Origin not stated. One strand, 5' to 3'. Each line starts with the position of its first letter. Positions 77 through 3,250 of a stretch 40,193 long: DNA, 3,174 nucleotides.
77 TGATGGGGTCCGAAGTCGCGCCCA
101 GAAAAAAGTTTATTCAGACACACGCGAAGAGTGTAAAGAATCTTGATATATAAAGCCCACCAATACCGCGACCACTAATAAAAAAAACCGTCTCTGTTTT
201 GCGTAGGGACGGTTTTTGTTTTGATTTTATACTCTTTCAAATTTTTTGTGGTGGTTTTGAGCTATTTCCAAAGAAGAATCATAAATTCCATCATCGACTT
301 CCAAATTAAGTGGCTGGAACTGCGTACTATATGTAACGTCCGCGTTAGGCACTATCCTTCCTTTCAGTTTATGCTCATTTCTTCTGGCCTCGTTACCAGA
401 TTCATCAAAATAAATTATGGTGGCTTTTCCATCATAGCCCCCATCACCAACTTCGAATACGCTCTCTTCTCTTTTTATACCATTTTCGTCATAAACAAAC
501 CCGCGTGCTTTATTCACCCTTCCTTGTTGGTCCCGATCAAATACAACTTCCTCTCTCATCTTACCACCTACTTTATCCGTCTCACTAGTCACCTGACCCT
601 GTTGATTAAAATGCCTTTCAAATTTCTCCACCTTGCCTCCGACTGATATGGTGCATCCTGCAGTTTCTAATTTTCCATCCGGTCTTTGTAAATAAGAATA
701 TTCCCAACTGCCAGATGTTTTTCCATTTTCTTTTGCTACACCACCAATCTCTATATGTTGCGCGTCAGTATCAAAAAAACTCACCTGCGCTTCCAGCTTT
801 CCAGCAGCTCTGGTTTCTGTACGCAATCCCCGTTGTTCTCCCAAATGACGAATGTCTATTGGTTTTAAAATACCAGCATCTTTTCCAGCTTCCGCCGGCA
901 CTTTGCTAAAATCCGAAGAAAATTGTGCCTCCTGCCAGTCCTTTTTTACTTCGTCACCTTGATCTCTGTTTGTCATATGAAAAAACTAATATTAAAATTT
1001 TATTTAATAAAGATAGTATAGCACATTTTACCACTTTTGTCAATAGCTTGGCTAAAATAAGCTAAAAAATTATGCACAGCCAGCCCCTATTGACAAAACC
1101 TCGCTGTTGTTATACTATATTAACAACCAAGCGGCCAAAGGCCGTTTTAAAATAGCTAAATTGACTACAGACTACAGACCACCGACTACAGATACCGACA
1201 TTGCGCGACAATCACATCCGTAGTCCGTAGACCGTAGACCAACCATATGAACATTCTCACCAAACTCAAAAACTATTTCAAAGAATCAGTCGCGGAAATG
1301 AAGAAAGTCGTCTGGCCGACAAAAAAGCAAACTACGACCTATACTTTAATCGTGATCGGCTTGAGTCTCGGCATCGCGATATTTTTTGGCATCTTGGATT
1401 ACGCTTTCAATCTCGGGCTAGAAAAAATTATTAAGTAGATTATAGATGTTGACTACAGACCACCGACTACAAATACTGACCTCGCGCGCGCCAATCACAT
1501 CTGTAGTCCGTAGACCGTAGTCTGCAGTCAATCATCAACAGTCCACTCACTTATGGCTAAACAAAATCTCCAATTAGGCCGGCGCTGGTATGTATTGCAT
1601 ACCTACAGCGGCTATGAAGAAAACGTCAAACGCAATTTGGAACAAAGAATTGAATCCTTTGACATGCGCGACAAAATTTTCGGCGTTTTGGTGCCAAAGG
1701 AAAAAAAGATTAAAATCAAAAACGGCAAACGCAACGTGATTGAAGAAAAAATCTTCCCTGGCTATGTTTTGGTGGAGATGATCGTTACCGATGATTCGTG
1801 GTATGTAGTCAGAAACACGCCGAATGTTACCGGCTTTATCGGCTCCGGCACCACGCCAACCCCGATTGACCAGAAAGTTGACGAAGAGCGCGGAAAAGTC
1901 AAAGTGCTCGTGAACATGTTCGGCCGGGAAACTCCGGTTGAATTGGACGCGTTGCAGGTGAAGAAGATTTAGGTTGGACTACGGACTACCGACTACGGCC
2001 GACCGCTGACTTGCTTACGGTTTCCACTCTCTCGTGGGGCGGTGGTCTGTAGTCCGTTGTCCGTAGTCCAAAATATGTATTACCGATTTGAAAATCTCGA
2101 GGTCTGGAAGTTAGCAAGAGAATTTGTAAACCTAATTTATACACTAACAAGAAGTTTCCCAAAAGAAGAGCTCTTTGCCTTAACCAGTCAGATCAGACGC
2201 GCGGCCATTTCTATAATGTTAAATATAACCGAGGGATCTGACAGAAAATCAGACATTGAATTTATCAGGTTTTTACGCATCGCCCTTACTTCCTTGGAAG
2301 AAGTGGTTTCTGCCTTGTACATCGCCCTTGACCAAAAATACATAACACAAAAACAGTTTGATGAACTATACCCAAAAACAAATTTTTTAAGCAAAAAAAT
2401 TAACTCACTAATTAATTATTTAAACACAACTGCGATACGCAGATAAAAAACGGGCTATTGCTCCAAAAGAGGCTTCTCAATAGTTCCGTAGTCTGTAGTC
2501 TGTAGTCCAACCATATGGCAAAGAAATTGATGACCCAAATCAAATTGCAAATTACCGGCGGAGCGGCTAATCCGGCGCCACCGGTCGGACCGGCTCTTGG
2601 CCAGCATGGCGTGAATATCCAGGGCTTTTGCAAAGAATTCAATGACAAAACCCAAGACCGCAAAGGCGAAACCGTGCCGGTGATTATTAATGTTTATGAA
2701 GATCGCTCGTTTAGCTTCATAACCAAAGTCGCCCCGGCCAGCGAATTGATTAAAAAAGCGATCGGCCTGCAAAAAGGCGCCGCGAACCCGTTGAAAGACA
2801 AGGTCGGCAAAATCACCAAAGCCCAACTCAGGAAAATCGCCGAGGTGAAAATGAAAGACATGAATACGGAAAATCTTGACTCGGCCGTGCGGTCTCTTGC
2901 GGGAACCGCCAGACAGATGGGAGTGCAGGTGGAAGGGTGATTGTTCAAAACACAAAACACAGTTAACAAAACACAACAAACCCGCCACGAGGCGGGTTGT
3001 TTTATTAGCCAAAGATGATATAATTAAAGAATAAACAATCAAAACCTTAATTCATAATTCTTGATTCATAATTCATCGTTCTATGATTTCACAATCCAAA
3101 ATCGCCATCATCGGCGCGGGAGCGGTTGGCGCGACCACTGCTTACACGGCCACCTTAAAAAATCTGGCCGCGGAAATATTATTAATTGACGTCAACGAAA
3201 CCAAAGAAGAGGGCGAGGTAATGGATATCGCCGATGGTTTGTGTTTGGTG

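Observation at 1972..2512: rRNA-IVS-type cassette (long stem plus four-helix-bundle gene) inserted into an mRNA operon exactly between nusG and rplK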

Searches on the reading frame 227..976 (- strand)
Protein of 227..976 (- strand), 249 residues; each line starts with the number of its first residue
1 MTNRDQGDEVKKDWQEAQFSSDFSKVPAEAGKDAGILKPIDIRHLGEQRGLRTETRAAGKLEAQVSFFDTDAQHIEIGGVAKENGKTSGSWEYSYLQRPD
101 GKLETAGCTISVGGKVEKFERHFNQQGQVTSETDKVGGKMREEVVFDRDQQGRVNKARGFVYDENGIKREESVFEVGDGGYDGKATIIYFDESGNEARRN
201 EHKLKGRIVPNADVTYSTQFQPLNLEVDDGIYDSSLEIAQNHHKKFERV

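Call 4: search_protein_families(library=pfam, proteins=[window:227-976:-], max_evalue=0.01)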
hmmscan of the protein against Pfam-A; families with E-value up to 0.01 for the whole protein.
window:227-976:- (249 aa): 1 family
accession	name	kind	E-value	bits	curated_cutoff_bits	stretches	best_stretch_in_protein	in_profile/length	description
PF17965.7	MucBP_2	-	0.0027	18.6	23.4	0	184-219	2-34/74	Mucin binding domain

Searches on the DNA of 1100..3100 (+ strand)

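Call 58: search_rna_families(source=L164, threshold=gathering)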
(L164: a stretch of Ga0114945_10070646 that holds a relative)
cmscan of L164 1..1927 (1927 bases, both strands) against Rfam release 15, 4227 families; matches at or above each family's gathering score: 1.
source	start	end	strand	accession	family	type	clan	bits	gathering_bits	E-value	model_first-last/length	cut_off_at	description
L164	1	1916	+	RF00177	SSU_rRNA_bacteria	Gene; rRNA;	CL00111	486.8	50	4.7e-153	431-1521/1533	5'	Bacterial small subunit ribosomal RNA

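Call 62: search_rna_families(source=window, start=1100, end=3100, threshold=evalue, max_evalue=10)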
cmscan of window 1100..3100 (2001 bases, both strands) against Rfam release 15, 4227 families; matches with E-value up to 10: 13.
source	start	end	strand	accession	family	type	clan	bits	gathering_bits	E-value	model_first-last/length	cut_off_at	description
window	2968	3025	-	RF02064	STnc370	Gene; sRNA;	-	28.8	54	0.3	1-71/71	no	Enterobacterial sRNA STnc370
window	2958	3079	-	RF02705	B_rapa_snoR775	Gene; snRNA; snoRNA; HACA-box;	-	25.7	64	0.67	1-127/127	no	Brassica rapa small nucleolar RNA 775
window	1431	1550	-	RF03182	MIR6032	Gene; miRNA;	-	22.5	102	0.22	1-100/100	no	MIR6032 microRNA precursor family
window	2947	3005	+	RF01859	Phe_leader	Cis-reg; leader;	-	20.6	55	2.2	1-125/125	no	Phenylalanine leader peptide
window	3016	3083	-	RF00238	ctRNA_pND324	Gene; antisense;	-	20.6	45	7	1-86/86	no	ctRNA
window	2965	3047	-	RF01772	rnk_pseudo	Cis-reg; leader;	-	19.5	55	2.9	1-108/108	no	Pseudomonas rnk leader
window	2936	3005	+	RF00513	Trp_leader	Cis-reg; leader;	-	19.4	41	0.86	1-100/100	no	Tryptophan operon leader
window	2923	2998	+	RF02236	asX2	Gene; sRNA;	-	17.8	70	2.1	1-87/87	no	Xanthomonas sRNA asX2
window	1975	2070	+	RF00936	mir-744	Gene; miRNA;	-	17.6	87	6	1-96/96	no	mir-744 microRNA precursor family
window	2937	3000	+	RF00624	P9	Gene;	-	16.2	43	2.4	1-74/74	no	Pseudomonas sRNA P9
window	2977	3061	-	RF00624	P9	Gene;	-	15.9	43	3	1-74/74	no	Pseudomonas sRNA P9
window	1265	1321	+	RF03050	RAGATH-25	Gene; sRNA;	-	14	49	3.9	1-50/50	no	RAGATH-25 RNA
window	2943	3002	+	RF01394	isrK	Gene; sRNA;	-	13.4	50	8.4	1-77/77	no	isrK Hfq binding RNA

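Call 63: search_rna_families(sources=[L012, L015, L017, L056, L032, L030, L054, L063, L028, L002], threshold=gathering)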
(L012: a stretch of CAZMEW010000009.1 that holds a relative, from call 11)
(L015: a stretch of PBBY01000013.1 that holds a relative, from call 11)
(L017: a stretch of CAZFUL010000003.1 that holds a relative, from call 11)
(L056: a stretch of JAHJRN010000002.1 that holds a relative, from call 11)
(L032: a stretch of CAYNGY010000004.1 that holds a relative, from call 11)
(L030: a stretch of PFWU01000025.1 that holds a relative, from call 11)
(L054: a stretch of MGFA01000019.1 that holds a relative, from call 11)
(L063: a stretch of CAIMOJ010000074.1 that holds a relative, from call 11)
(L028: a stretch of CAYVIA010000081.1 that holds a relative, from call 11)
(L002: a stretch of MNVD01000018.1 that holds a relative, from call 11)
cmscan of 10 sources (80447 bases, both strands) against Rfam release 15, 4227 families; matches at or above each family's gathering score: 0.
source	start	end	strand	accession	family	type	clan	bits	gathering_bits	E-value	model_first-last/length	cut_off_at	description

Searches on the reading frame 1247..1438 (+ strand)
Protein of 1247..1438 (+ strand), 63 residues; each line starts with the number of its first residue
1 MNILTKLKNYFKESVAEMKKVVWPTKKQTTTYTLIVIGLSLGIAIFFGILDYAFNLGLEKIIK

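Call 4: search_protein_families(library=pfam, proteins=[window:1247-1438:+], max_evalue=0.01)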
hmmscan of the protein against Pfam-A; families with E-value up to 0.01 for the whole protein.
window:1247-1438:+ (63 aa): 1 family
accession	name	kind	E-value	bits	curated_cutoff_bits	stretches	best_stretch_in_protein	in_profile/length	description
PF00584.25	SecE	-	1.4e-20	73.4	22.7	1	8-61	1-54/55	SecE/Sec61-gamma subunits of protein translocation complex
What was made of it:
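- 1247..1438 (+): secE. PF00584 E=1.4e-20 (call 4).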

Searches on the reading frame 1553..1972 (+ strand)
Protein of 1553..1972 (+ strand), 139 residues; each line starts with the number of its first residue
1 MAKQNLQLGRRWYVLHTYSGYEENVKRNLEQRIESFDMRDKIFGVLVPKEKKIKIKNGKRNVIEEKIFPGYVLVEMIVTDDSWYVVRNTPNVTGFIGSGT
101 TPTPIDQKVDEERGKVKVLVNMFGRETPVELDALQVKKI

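Call 4: search_protein_families(library=pfam, proteins=[window:1553-1972:+], max_evalue=0.01)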
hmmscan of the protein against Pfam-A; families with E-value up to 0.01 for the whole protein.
window:1553-1972:+ (139 aa): 1 family
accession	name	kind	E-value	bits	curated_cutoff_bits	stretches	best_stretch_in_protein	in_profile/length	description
PF02357.24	NusG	-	4.1e-29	101.4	22.2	1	11-108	2-87/93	Transcription termination factor nusG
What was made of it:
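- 1553..1972 (+): nusG (139 aa here; 181 aa in all relatives). PF02357 E=4e-29 (call 4).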

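Call 11: find_related_loci(query=window:1553-1969:+, collection=genome_contigs, flank=4000)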
Query window:1553-1969:+ (139 aa) in genome_contigs; peptide patterns used: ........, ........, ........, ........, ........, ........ (x = any residue, [..] = any of these).
600 stretches matched a pattern (row limit reached: there are more); 502 encode a relative of the query (tblastn E <= 1e-3); the best 80 are kept; 80 distinct loci.
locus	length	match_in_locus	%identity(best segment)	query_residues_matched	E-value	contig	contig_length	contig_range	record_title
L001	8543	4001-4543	76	1-139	5e-83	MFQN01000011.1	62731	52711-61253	MAG: Candidatus Magasanikbacteria bacterium RIFCSPLOWO2_12_FULL_43_12 rifcsplowo2_12_scaffold_2292, whole genome shotgun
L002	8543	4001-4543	69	1-139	4e-77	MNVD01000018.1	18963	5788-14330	MAG: Candidatus Magasanikbacteria bacterium CG1_02_41_34 cg1_0.2_scaffold_3991_c, whole genome shotgun sequence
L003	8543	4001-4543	70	1-139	3e-77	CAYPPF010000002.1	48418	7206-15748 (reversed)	MAG TPA_asm: uncultured Gammaproteobacteria bacterium isolate SRP200020_co3_83 genome assembly, contig: NODE_957_length_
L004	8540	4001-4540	69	1-138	5e-76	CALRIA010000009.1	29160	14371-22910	MAG: Candidatus Magasanikbacteria bacterium isolate MaH-04nov19-74 genome assembly, contig: MaH-04nov19-C3801, whole gen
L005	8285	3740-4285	68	1-139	1e-75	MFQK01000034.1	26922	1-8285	MAG: Candidatus Magasanikbacteria bacterium RIFCSPLOWO2_02_FULL_44_11 rifcsplowo2_02_scaffold_4721, whole genome shotgun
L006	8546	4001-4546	67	1-139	3e-75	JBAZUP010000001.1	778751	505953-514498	MAG: Patescibacteria group bacterium isolate SO_2017_GW1_231 NODE_45_length_778751_cov_3.412568_OW334_2017, whole genome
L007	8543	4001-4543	67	1-139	2e-75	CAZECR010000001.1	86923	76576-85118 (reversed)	MAG TPA_asm: uncultured Gammaproteobacteria bacterium isolate SRP286056_co1_68 genome assembly, contig: NODE_209_length_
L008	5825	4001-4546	68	1-139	2e-75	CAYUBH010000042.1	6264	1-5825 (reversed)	MAG TPA_asm: uncultured Gammaproteobacteria bacterium isolate binchicken_co346_22 genome assembly, contig: NODE_4055_len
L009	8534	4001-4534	69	1-136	8e-75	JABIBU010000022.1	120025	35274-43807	MAG: Candidatus Magasanikbacteria bacterium isolate SI048_bin34 k141_562706, whole genome shotgun sequence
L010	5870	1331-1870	68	1-138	5e-75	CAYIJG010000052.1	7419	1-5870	MAG TPA_asm: uncultured Gammaproteobacteria bacterium isolate ERP119705_co24_1001 genome assembly, contig: NODE_15718_le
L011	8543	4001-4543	67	1-139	6e-74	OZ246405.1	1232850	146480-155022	MAG: uncultured Gammaproteobacteria bacterium isolate ERP019367_co1_70 genome assembly, chromosome: 1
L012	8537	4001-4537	69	3-139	6e-74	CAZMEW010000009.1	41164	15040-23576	MAG TPA_asm: uncultured Gammaproteobacteria bacterium isolate SRP278252_co2_113 genome assembly, contig: NODE_1720_lengt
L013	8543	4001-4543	67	1-139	1e-73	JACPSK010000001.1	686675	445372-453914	MAG: Candidatus Magasanikbacteria bacterium isolate NC_groundwater_703_Ag_S-0.2um_44_17 S36_SO-2_scaffold_114964, whole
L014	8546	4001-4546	65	1-139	5e-73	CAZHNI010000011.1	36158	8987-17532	MAG TPA_asm: uncultured Gammaproteobacteria bacterium isolate SRP257259_co1_325 genome assembly, contig: NODE_1183_lengt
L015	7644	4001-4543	66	1-139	4e-73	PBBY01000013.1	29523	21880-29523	MAG: Candidatus Magasanikiibacteriota bacterium isolate SP4150 MHASMcontig_1576794, whole genome shotgun sequence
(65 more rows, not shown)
